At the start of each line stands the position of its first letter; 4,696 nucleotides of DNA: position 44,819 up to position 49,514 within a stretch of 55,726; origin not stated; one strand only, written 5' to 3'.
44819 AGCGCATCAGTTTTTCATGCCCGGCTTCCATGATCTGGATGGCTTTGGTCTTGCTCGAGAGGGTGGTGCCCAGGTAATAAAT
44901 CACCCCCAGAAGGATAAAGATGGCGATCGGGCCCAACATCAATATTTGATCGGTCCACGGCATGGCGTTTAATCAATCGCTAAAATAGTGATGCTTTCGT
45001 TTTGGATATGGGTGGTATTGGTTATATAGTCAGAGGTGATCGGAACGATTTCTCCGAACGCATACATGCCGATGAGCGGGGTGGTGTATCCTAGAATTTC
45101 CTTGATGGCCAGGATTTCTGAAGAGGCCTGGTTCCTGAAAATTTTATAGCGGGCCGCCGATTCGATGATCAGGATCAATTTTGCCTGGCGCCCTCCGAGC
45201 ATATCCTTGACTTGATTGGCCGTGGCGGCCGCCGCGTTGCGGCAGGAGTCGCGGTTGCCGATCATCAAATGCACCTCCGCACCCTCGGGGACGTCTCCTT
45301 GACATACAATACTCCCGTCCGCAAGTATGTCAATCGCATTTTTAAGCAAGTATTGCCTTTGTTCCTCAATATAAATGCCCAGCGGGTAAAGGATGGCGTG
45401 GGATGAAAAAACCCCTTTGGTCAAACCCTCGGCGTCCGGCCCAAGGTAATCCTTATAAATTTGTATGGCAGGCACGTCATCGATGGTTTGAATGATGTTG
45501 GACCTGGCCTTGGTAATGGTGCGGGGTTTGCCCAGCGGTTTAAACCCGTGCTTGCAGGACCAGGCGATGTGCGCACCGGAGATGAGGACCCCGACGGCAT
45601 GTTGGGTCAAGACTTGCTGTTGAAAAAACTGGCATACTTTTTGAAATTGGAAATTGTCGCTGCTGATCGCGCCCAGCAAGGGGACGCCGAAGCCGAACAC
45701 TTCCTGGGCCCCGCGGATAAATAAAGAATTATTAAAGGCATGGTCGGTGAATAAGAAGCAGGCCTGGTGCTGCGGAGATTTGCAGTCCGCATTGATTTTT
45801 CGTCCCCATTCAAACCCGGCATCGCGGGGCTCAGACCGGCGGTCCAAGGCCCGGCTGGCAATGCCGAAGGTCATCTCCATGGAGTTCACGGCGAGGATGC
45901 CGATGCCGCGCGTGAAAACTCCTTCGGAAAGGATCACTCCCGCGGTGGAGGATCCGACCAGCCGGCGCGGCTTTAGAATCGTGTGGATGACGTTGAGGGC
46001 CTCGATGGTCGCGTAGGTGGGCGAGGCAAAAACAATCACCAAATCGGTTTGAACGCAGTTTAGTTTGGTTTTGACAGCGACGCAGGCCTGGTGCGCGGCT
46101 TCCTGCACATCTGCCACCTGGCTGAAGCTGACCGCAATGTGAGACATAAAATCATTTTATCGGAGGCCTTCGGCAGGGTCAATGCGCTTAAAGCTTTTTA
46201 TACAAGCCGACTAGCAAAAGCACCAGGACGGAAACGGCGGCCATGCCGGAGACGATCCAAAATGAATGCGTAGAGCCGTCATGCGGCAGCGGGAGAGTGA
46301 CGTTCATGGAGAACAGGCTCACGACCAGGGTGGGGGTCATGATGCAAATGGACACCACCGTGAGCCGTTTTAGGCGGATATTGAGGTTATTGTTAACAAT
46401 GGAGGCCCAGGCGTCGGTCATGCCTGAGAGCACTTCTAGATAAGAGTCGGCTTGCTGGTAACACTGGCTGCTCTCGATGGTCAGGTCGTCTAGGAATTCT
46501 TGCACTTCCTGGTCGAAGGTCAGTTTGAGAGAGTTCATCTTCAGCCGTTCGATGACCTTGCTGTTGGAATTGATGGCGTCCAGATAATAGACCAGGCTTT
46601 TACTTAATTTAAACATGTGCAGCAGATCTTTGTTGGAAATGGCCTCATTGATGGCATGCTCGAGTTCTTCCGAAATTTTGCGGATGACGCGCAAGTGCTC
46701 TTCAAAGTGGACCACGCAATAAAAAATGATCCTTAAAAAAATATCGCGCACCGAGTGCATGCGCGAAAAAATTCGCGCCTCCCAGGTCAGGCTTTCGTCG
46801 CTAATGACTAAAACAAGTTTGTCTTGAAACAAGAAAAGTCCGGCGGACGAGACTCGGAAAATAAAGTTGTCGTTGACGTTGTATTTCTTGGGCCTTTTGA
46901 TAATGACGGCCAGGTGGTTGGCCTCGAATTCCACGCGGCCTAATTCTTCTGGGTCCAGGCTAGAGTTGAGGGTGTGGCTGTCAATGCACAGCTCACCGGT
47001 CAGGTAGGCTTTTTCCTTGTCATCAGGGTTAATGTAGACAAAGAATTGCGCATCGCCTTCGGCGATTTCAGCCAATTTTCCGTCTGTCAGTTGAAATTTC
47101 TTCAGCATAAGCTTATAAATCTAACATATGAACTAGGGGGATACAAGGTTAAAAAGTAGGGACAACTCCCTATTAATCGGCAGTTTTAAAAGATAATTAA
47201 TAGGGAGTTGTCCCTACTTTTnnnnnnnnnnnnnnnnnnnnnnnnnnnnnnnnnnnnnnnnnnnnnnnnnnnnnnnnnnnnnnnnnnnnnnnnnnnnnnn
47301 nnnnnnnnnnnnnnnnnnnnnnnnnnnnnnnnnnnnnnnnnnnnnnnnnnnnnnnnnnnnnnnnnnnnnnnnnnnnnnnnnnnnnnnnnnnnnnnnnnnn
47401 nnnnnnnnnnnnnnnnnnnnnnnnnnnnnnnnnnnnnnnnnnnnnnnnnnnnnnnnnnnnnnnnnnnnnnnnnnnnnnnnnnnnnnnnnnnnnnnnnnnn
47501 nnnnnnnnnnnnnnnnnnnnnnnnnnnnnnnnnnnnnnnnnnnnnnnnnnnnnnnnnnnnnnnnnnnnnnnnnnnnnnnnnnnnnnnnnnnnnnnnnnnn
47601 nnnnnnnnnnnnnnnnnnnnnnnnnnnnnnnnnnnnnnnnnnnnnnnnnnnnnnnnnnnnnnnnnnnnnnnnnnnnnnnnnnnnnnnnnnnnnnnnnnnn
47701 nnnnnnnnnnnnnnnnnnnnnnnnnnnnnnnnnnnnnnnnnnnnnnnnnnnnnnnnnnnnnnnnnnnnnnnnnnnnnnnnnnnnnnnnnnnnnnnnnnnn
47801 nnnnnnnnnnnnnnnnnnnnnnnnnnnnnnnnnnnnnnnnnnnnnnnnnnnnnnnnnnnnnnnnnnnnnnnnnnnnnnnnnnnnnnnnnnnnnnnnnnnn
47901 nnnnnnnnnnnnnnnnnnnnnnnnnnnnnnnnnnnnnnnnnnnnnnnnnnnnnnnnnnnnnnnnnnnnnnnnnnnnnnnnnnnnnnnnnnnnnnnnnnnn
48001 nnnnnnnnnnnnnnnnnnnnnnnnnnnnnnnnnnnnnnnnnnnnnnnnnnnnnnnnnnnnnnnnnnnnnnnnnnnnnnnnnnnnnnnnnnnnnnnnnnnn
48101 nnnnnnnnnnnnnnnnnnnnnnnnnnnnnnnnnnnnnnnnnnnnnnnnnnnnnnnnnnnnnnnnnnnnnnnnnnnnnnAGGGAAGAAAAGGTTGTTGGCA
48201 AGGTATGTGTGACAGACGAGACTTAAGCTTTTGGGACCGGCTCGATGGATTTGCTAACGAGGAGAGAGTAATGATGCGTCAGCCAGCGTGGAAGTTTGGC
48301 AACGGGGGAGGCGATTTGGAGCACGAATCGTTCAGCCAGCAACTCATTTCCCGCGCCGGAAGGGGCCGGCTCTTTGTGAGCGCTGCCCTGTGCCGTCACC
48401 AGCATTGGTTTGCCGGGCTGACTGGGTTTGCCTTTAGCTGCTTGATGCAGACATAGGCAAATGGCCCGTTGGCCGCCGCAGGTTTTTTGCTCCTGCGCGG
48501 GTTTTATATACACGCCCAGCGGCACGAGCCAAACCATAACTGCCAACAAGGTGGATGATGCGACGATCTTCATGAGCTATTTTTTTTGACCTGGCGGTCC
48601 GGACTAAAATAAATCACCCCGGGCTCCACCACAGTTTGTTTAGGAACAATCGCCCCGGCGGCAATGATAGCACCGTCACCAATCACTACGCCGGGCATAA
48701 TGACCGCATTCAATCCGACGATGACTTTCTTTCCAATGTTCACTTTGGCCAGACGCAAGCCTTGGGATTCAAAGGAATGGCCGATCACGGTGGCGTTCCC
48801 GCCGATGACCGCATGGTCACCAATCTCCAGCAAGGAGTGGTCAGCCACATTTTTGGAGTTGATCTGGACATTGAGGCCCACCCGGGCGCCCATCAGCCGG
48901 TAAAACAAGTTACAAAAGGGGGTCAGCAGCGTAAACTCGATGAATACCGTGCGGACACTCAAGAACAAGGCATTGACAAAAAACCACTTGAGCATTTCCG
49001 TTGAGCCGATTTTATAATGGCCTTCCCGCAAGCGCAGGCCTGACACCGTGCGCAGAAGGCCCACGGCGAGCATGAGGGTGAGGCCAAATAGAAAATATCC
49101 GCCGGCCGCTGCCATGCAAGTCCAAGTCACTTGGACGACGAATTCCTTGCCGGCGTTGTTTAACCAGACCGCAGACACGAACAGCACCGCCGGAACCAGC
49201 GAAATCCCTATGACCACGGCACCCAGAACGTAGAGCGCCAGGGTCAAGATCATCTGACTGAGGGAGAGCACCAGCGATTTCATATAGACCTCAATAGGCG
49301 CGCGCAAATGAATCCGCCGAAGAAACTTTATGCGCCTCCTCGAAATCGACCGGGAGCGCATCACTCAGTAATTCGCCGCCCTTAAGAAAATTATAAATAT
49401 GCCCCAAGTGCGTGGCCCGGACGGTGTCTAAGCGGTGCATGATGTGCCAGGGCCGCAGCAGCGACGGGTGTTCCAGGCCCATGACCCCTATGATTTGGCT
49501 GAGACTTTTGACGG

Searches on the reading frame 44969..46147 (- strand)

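Call 59: search_protein_families(library=pfam, proteins=[window:44969-46147:-], max_evalue=0.001)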
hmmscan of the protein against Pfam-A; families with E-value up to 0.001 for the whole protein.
window:44969-46147:- (392 aa): 2 families
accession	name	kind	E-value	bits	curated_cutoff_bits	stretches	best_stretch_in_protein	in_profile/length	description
PF08495.15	FIST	-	2.9e-36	125.6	23.2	1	35-224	1-188/189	FIST N domain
PF10442.14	FIST_C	-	2.5e-23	83.1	28.5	1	227-369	1-131/131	FIST C domain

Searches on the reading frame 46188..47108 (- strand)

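Call 59: search_protein_families(library=pfam, proteins=[window:46188-47108:-], max_evalue=0.001)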
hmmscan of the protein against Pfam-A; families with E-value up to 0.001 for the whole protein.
window:46188-47108:- (306 aa): 1 family
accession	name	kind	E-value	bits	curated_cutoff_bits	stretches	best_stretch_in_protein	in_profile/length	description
PF01544.23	CorA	-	2.3e-38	132.6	27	1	21-299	5-288/292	CorA-like Mg2+ transporter protein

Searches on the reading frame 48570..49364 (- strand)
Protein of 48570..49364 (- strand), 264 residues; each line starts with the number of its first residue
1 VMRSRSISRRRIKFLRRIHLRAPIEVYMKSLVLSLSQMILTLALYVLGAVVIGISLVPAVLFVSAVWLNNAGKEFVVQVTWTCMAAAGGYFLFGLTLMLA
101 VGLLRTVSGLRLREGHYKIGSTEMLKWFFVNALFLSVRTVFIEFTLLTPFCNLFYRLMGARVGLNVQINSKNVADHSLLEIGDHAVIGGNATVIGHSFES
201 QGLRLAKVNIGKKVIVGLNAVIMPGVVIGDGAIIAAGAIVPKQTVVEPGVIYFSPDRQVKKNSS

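Call 59: search_protein_families(library=pfam, proteins=[window:48570-49364:-], max_evalue=0.001)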
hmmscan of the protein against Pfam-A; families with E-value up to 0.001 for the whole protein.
window:48570-49364:- (264 aa): 2 families
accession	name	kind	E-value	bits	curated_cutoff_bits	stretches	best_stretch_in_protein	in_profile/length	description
PF00132.30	Hexapep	-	6.6e-08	32.4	27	1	208-241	2-35/36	Bacterial transferase hexapeptide (six repeats)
PF14602.12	Hexapep_2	-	5.1e-07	29.7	27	1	208-240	2-32/34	Hexapeptide repeat of succinyl-transferase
